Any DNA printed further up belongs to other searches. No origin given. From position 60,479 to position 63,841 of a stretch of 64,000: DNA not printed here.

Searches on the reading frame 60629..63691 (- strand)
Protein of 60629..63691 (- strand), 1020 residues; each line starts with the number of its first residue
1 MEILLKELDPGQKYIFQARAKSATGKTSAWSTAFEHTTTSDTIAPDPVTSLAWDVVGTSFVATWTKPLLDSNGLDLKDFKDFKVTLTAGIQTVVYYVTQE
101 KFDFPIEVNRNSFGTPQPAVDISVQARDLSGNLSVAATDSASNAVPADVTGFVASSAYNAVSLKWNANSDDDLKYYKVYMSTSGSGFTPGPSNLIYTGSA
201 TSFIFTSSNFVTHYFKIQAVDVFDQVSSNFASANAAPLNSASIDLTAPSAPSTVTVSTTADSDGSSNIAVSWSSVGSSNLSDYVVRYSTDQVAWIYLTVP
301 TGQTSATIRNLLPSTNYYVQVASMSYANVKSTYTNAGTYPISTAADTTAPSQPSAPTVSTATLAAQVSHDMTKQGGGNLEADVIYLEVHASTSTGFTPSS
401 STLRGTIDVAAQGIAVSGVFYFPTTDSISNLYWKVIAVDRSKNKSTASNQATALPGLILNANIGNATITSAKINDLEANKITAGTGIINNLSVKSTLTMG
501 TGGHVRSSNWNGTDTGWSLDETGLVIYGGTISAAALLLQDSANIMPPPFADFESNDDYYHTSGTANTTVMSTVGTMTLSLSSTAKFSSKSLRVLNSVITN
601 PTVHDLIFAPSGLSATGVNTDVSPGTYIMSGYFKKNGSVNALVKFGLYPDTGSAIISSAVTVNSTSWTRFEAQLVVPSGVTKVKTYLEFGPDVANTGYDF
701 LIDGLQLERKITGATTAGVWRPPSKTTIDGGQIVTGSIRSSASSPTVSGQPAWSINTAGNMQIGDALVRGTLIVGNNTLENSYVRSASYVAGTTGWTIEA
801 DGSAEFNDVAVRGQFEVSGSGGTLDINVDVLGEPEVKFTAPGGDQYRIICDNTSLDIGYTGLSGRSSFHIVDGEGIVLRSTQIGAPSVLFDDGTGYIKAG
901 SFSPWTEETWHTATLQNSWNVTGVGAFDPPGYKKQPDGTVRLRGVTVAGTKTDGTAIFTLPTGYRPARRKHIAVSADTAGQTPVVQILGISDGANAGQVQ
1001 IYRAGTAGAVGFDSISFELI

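Call 19: search_protein_families(library=pfam, max_evalue=0.001, proteins=[window:60629-63691:-])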
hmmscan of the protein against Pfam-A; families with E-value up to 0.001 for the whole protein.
window:60629-63691:- (1020 aa): 3 families
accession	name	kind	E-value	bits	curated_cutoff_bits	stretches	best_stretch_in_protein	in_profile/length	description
PF00041.27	fn3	-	9.5e-15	55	25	1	250-326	2-71/84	Fibronectin type III domain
PF09327.17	Phage_Tail_Tip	-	2e-07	31.3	22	0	759-816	78-133/139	Bacteriophage tail tip fiber protein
PF25059.1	FN3_DSCAM-DSCAML_C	-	1.5e-06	28.9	39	0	272-339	13-80/89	DSCAM/DSCAML C-terminal Fn3-like domain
